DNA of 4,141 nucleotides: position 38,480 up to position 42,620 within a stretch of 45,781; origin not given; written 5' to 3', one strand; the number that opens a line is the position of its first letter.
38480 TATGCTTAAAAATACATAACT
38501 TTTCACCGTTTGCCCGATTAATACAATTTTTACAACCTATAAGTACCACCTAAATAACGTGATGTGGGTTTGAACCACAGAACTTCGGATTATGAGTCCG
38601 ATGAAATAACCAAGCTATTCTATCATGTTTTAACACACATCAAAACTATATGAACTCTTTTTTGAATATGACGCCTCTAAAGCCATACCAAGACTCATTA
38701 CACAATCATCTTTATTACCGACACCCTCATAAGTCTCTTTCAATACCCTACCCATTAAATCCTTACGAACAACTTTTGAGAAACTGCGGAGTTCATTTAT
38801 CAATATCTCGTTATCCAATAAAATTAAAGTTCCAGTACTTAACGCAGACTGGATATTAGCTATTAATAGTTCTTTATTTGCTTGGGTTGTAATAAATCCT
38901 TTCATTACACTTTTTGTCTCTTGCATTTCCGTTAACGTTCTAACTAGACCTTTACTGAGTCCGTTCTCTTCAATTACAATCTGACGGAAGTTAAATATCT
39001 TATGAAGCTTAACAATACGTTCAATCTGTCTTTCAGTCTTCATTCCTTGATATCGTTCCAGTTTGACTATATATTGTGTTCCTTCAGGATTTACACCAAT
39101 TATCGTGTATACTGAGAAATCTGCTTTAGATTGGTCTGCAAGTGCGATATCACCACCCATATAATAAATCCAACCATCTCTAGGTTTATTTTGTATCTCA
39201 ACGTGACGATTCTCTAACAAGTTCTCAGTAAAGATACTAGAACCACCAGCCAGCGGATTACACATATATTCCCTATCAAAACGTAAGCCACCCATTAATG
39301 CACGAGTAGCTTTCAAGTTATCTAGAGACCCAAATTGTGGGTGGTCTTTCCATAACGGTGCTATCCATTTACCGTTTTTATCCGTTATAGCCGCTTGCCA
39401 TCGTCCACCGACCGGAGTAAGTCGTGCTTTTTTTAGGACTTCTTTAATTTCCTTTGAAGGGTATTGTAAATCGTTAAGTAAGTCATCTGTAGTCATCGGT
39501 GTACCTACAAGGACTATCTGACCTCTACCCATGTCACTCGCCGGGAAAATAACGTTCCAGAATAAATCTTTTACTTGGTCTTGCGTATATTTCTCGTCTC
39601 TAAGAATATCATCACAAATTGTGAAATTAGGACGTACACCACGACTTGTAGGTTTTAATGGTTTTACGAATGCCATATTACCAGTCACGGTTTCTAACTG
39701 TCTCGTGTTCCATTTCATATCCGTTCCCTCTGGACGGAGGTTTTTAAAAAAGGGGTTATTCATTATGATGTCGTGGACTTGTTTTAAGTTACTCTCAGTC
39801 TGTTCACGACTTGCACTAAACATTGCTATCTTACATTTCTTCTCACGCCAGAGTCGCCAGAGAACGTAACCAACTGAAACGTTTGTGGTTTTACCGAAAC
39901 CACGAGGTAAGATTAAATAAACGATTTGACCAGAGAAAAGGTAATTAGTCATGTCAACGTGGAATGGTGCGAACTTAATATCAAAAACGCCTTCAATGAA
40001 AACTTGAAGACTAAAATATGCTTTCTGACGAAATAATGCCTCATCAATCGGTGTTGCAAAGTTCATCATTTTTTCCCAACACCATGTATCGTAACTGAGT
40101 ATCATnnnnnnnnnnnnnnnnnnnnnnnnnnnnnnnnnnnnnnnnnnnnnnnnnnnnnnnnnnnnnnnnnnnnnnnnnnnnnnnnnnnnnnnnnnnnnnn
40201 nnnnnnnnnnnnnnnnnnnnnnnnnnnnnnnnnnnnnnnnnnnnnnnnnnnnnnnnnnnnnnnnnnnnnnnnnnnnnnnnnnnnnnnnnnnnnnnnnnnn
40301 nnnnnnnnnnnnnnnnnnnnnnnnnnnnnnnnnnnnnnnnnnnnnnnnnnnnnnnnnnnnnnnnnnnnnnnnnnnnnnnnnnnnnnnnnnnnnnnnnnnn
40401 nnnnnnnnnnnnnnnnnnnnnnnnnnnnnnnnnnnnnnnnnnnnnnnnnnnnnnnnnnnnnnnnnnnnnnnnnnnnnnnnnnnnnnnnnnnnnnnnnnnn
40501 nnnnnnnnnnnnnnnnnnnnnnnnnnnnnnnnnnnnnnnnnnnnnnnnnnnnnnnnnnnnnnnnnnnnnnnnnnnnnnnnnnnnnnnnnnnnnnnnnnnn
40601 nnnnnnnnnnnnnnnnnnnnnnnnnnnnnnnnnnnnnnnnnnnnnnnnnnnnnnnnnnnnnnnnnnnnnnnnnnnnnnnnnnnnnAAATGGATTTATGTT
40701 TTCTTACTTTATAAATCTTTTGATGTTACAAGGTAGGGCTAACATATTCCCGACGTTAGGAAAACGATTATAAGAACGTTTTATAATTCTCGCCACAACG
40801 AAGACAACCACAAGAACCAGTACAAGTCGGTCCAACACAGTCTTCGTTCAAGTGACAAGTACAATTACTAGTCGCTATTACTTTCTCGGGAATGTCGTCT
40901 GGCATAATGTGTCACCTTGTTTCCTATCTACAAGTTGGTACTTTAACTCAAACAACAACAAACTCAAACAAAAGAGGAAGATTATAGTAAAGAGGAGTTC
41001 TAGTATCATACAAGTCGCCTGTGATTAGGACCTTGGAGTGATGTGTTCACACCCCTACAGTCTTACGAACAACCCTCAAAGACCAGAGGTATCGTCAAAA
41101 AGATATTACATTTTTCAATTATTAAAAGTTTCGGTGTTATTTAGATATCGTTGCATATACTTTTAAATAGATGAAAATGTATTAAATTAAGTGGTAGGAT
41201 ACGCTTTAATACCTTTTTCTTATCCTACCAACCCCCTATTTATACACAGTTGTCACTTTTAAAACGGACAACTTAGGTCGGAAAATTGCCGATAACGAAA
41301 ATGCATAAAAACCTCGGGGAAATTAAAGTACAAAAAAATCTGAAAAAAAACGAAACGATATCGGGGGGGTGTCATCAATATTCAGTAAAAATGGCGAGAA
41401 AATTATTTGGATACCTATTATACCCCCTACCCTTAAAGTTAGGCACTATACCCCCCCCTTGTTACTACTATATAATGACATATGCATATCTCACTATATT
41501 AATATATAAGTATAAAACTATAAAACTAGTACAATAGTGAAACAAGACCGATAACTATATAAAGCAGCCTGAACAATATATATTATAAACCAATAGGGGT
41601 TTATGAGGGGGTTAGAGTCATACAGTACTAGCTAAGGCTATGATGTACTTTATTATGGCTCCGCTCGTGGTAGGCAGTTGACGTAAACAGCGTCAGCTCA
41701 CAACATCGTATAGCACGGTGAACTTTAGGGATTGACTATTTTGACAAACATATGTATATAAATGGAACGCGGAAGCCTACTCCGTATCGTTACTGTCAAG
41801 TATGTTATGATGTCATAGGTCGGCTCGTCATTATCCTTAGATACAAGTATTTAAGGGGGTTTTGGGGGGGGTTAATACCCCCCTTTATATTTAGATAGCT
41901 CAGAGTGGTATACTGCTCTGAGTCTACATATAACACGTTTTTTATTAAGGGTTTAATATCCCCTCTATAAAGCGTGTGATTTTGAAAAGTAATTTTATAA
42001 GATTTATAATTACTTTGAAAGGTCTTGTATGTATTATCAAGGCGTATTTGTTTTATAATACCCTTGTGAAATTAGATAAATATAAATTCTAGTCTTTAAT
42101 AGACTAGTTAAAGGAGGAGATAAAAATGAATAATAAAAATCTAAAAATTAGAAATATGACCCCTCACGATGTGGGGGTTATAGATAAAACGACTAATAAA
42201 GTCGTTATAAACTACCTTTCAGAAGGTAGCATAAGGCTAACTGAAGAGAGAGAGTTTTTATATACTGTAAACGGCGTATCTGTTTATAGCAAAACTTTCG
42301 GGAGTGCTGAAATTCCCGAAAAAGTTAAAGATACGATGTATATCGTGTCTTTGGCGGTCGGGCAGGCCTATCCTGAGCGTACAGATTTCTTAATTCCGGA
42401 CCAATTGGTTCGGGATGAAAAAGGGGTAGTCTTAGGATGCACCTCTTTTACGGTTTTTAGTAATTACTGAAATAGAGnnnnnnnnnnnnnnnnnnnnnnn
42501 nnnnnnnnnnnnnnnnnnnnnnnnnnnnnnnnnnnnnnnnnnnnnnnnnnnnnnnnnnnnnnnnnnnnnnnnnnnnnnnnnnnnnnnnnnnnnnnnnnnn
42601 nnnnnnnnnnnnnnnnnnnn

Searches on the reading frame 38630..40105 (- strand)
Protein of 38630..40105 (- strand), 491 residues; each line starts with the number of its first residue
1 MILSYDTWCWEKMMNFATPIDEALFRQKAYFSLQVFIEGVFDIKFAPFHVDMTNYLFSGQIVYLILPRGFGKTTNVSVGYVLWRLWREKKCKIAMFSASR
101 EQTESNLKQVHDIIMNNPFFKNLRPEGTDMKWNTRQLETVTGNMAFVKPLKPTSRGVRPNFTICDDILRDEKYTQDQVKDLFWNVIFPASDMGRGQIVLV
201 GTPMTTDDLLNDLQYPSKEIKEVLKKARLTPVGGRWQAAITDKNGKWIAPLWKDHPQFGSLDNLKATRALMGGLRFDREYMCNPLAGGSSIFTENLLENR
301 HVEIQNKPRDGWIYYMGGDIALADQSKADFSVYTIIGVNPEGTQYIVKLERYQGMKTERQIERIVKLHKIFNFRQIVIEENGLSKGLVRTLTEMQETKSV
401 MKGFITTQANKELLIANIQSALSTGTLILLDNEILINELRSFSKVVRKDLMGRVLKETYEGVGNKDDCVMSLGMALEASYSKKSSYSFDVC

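Call 7: search_protein_families(library=phrogs, proteins=[window:38630-40105:-], max_evalue=0.001)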
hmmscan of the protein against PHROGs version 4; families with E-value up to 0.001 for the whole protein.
window:38630-40105:- (491 aa): 9 families
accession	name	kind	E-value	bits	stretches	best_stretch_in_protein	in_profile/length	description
phrog_38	-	head and packaging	2e-59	203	1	27-479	267-703/760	terminase large subunit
phrog_2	-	head and packaging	7e-22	79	1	64-484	282-598/807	terminase large subunit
phrog_4758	-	head and packaging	1.2e-13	52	1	48-225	44-229/243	terminase large subunit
phrog_5573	-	head and packaging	1.2e-12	48.8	1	256-446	29-217/250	terminase large subunit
phrog_5909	-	head and packaging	1.5e-06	28.5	1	274-431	58-220/285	terminase large subunit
phrog_5989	-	head and packaging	2.8e-06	27.7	1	38-172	135-265/347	terminase large subunit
phrog_20726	-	unknown function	6.5e-06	26.9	1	318-394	7-86/199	-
phrog_17672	-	head and packaging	9.8e-06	25.7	1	35-126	42-131/395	terminase large subunit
phrog_7579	-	head and packaging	0.00017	21.9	1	63-298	21-227/239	terminase large subunit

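Call 13: find_related_loci(query=window:38630-40105:-, collection=viral_contigs, flank=10000)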
Query window:38630-40105:- (491 aa) in viral_contigs; peptide patterns used: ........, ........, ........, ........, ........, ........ (x = any residue, [..] = any of these).
35 stretches matched a pattern; 1 encode a relative of the query (tblastn E <= 1e-3); 1 distinct loci.
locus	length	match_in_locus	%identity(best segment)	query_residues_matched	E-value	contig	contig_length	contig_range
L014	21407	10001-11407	41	19-484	1e-114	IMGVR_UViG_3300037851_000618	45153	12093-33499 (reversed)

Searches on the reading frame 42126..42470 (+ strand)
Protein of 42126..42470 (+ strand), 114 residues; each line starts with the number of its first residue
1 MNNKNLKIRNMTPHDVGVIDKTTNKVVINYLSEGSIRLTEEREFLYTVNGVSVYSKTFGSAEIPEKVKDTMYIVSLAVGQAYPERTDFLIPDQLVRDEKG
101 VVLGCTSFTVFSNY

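Call 29: search_protein_families(library=pfam, proteins=[window:42126-42470:+], max_evalue=0.01)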
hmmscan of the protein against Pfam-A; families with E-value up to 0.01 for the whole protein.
window:42126-42470:+ (114 aa): 0 families

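Call 37: search_protein_families(library=phrogs, proteins=[window:42126-42470:+], max_evalue=0.01)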
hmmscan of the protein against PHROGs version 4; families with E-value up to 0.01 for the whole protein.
window:42126-42470:+ (114 aa): 2 families
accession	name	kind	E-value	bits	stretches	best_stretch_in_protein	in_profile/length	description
phrog_30542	-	unknown function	1.2e-21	78.1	1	6-109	127-235/237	-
phrog_21731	-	unknown function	2.3e-13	50.9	1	5-102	95-199/329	-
